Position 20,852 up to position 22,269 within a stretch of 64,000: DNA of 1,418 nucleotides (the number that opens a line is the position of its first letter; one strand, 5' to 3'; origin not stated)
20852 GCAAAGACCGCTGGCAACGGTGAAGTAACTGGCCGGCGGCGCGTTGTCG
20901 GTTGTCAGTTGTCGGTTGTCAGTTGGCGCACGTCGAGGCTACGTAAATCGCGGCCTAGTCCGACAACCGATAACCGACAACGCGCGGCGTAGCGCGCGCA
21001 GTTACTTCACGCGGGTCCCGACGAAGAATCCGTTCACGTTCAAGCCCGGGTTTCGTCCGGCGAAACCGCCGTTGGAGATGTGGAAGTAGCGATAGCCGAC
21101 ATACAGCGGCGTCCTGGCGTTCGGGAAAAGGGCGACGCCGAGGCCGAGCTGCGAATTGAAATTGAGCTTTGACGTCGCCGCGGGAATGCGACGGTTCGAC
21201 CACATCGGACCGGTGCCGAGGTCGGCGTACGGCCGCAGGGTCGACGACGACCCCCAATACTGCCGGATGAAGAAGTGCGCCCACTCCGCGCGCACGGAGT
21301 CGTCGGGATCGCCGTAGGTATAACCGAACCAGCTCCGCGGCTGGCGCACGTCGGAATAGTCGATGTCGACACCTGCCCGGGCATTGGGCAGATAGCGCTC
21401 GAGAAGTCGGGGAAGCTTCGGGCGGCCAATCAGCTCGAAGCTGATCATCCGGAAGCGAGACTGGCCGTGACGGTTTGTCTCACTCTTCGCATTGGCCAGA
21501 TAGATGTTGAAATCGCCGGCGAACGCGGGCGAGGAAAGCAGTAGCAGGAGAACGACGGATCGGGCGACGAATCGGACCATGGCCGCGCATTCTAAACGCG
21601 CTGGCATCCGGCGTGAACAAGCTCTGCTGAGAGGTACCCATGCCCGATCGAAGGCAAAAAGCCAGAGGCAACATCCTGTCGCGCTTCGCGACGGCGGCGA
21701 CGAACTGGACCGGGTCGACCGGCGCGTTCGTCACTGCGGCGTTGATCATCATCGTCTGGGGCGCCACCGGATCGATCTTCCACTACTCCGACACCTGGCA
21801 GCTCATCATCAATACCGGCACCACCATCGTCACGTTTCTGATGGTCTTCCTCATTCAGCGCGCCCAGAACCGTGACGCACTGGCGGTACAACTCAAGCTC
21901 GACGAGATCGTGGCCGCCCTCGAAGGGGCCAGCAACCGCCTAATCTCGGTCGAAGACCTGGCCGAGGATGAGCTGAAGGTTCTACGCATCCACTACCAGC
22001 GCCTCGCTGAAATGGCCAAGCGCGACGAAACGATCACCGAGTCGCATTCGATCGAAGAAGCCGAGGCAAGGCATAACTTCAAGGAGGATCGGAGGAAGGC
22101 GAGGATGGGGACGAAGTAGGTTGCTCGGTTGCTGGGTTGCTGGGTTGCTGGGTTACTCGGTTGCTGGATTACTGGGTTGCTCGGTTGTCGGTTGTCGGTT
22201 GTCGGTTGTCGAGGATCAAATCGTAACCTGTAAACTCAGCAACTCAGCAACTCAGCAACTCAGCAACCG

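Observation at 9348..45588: Intergenic elements built from arrays of 7-9-nt tandem units, mostly as facing inverted arrays: conserved architecture, locus-specific unit sequence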

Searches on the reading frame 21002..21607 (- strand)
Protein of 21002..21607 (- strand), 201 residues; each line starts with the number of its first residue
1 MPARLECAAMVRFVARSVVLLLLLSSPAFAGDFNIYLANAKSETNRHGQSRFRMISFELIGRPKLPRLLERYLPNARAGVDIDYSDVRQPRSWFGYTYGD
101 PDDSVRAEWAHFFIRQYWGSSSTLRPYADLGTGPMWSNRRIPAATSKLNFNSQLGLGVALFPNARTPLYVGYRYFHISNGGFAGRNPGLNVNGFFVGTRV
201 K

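Call 9: search_protein_families(library=pfam, proteins=[window:21002-21607:-])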
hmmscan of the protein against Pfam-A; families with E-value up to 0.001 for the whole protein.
window:21002-21607:- (201 aa): 1 family
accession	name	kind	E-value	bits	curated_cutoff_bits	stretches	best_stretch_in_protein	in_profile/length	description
PF09411.16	PagL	-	6.2e-17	62.4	23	1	110-198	45-135/136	Lipid A 3-O-deacylase (PagL)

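Call 19: find_related_loci(query=window:21002-21607:-, collection=genome_contigs, flank=10000)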
Query window:21002-21607:- (201 aa) in genome_contigs; peptide patterns used: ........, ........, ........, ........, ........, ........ (x = any residue, [..] = any of these).
124 stretches matched a pattern; 22 encode a relative of the query (tblastn E <= 1e-3); 22 distinct loci.
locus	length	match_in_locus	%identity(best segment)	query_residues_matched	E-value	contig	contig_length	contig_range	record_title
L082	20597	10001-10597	91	5-201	3e-114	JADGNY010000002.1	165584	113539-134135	MAG: Thermoanaerobaculia bacterium isolate Chersky.31_28 contig-100_10, whole genome shotgun sequence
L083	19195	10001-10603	84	1-201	4e-113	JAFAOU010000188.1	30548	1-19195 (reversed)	MAG: Acidobacteriota bacterium isolate CP_BM_ER_20 BM_ER_k147_3321163, whole genome shotgun sequence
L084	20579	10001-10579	92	10-201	9e-113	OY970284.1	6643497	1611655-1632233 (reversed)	MAG: Thermoanaerobaculia bacterium isolate MFD05513.bin.1.42 genome assembly, chromosome: 1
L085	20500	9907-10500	83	5-201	5e-111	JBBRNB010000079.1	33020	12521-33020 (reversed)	MAG: Thermoanaerobaculia bacterium isolate La1_metabat2.109 LA1C_B2.109_k141_401535L_33020_cov_131.8510, whole genome sh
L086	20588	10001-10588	80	4-201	2e-108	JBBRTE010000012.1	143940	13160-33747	MAG: Thermoanaerobaculia bacterium isolate La2_metabat2.187 La2_metabat2.187_K_2244544L143940_cov_20.9982, whole genome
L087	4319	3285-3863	83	10-201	3e-105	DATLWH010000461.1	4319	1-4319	MAG TPA_asm: Thermoanaerobaculia bacterium isolate SMAG_U13213 k141_161507, whole genome shotgun sequence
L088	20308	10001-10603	82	1-201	4e-104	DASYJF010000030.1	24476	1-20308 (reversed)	MAG TPA_asm: Thermoanaerobaculia bacterium isolate SMAG_U4288 k141_1194896, whole genome shotgun sequence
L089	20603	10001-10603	80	1-201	2e-103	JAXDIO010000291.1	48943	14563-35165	MAG: Thermoanaerobaculia bacterium isolate BP_55 scaffold_1224763, whole genome shotgun sequence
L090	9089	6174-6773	79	1-201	1e-101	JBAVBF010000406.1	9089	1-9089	MAG: Thermoanaerobaculia bacterium isolate MFD01439_ilm_asm_bin18 k127_118329, whole genome shotgun sequence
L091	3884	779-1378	79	3-201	2e-101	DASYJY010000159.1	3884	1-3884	MAG TPA_asm: Thermoanaerobaculia bacterium isolate SMAG_U4307 k141_1778639, whole genome shotgun sequence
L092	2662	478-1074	77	4-197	9e-103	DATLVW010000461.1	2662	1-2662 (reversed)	MAG TPA_asm: Thermoanaerobaculia bacterium isolate SMAG_U13202 k141_269543, whole genome shotgun sequence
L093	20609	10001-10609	75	4-201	5e-99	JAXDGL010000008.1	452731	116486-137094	MAG: Thermoanaerobaculia bacterium isolate BP_50 scaffold_1252945, whole genome shotgun sequence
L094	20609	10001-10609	76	4-201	6e-99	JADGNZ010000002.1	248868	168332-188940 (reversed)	MAG: Thermoanaerobaculia bacterium isolate Chersky.9_17 contig-100_1, whole genome shotgun sequence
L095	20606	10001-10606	75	5-201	2e-98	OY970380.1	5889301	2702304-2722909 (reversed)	MAG: Thermoanaerobaculia bacterium isolate MFD05537.bin.c.2 genome assembly, chromosome: 1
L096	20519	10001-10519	86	31-201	2e-98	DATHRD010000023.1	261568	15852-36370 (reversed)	MAG TPA_asm: Thermoanaerobaculia bacterium isolate SMAG_U12756 k141_58599, whole genome shotgun sequence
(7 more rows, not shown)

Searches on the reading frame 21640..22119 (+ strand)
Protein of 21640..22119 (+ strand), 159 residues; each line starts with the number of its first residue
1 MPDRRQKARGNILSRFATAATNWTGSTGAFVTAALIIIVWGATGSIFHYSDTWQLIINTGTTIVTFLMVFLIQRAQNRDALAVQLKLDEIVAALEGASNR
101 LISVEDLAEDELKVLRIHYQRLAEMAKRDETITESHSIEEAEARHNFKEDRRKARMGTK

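Call 9: search_protein_families(library=pfam, proteins=[window:21640-22119:+])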
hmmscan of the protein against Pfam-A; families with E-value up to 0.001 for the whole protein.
window:21640-22119:+ (159 aa): 1 family
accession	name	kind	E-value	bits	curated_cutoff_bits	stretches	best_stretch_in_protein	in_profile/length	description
PF04120.17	Iron_permease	-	4.6e-53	178.9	25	1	14-139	2-127/128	Low affinity iron permease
